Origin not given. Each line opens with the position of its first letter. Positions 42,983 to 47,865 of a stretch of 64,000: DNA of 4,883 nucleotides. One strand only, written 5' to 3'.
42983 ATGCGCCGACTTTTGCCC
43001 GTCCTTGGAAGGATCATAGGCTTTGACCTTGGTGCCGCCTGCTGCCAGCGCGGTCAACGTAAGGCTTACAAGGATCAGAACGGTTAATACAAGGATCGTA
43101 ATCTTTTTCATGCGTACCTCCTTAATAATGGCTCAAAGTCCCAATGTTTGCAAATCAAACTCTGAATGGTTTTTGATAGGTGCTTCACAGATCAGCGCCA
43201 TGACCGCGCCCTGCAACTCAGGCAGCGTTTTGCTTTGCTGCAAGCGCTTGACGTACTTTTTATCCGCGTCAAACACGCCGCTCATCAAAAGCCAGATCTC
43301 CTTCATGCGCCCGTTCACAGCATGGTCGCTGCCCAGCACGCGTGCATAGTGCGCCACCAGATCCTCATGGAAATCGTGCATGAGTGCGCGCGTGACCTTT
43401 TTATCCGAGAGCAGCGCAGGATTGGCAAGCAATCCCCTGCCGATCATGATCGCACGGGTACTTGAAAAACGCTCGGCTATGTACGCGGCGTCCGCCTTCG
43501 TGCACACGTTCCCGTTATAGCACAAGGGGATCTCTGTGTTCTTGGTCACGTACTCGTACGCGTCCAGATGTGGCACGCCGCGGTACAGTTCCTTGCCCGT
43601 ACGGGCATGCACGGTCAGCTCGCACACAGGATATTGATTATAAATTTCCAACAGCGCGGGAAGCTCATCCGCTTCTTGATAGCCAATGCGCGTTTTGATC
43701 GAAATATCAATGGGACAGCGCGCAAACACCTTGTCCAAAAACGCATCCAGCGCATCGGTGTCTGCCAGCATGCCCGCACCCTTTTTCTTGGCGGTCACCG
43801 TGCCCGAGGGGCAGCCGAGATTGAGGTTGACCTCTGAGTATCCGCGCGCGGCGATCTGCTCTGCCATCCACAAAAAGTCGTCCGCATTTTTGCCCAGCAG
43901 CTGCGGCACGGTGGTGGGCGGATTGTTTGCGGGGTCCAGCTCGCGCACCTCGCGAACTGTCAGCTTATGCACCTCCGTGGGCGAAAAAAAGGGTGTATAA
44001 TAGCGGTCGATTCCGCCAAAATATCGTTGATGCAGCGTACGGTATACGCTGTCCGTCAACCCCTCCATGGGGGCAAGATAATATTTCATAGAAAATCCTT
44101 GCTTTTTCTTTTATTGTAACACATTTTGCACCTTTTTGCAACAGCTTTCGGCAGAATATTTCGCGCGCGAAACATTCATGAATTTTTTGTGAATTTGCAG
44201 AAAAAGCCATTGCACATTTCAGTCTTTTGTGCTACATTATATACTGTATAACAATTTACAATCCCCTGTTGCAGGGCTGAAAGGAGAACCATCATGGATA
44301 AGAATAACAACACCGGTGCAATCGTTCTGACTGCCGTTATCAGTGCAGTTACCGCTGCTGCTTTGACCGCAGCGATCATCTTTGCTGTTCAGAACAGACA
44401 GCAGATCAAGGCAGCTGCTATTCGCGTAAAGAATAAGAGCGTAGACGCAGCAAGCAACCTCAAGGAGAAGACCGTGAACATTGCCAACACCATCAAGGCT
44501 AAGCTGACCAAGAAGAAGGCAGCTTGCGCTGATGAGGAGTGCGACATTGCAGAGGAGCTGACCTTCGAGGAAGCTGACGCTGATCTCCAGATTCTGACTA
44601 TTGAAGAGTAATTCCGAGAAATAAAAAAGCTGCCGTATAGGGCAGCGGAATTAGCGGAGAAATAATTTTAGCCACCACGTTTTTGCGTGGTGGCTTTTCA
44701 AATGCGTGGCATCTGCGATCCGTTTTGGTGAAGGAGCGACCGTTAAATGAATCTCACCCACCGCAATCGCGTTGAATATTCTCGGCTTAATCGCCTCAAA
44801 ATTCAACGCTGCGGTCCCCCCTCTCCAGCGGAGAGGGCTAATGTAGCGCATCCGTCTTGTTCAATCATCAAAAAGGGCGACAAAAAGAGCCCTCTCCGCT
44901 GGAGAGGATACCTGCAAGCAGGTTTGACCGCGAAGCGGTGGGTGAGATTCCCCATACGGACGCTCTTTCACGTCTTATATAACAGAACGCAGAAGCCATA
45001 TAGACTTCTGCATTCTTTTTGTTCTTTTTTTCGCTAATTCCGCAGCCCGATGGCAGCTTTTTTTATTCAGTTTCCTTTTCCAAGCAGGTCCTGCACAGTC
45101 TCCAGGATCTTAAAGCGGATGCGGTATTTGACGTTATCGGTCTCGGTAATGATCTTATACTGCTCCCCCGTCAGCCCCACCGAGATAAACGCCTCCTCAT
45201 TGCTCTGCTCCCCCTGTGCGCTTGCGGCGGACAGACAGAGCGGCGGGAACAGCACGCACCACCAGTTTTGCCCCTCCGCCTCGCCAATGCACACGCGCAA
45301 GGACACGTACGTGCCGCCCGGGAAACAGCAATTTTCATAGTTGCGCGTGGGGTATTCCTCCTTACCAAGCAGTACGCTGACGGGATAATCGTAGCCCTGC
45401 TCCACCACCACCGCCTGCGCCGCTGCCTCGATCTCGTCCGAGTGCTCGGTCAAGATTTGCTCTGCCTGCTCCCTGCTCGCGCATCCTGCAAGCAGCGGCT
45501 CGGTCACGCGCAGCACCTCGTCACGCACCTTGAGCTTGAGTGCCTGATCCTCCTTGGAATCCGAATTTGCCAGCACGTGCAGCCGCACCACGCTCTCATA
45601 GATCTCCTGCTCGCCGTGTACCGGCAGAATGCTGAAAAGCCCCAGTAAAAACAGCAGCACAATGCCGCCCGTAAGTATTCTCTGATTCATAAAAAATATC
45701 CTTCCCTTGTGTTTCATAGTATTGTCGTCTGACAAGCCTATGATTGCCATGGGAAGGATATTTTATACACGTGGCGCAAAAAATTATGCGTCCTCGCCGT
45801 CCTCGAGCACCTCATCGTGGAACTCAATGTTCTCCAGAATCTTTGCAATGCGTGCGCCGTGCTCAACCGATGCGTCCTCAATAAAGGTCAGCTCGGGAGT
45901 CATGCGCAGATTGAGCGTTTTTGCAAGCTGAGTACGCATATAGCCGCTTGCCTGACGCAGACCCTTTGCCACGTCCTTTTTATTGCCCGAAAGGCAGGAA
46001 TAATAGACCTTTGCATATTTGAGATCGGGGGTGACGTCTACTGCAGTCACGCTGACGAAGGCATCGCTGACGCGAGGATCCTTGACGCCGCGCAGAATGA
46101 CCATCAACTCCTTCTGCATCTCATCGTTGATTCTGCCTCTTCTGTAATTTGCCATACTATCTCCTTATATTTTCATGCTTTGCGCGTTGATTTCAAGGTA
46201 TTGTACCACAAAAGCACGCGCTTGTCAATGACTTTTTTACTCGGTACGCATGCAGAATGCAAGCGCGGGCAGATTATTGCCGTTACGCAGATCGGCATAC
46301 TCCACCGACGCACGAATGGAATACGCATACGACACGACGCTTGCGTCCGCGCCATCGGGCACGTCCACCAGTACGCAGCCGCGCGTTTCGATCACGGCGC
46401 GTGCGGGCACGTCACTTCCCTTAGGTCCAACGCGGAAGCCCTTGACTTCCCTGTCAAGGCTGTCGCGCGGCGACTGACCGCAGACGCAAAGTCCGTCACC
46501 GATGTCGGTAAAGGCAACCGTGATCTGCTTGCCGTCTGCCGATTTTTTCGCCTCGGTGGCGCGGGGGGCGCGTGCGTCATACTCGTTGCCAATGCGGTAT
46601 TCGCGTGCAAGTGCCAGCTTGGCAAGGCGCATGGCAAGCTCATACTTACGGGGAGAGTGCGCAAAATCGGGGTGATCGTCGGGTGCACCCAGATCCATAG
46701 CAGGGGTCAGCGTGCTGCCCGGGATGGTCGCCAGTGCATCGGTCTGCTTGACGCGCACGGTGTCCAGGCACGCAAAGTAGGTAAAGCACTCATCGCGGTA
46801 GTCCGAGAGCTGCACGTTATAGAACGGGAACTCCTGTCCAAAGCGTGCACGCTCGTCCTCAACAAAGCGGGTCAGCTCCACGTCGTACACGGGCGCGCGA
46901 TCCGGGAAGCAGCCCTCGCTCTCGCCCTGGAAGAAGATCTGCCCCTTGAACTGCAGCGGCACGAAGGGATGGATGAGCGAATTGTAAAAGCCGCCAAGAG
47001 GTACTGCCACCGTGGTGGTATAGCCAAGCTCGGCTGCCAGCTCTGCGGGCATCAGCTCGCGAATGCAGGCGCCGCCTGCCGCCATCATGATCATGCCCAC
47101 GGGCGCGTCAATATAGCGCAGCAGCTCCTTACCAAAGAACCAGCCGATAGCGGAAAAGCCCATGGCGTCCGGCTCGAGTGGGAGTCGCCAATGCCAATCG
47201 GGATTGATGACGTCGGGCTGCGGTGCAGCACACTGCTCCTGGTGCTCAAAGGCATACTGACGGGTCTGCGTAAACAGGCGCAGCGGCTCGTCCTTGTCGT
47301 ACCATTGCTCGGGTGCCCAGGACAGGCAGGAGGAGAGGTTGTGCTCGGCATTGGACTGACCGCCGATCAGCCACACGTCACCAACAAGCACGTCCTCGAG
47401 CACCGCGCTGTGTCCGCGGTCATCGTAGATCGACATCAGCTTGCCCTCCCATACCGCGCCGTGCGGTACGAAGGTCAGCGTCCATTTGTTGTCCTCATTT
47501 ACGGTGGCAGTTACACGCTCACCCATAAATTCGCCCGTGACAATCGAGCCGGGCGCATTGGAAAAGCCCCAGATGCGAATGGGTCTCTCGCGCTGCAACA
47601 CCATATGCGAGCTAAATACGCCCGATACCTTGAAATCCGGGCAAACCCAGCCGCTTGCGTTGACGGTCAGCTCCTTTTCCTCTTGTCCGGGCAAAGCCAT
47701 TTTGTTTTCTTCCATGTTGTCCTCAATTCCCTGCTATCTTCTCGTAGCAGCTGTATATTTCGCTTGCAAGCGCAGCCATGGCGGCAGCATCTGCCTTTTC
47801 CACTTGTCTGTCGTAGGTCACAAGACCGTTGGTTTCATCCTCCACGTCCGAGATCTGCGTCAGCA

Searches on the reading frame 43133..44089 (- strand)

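Call 4: search_protein_families(library=pfam, proteins=[window:43133-44089:-], max_evalue=0.01)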
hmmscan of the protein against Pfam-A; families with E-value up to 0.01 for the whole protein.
window:43133-44089:- (318 aa): 1 family
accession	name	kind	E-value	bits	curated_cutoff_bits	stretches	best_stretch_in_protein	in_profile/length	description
PF01207.24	Dus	-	7.2e-39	134.2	20.4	1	5-237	2-235/311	Dihydrouridine synthase (Dus)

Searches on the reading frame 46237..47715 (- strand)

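Call 88: search_protein_families(library=pfam, proteins=[window:46237-47715:-], max_evalue=0.0001)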
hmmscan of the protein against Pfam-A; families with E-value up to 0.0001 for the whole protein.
window:46237-47715:- (492 aa): 1 family
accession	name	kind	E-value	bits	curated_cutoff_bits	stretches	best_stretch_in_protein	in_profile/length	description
PF03629.24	SASA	-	2.7e-13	50.5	24.8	1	112-368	2-224/226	Carbohydrate esterase, sialic acid-specific acetylesterase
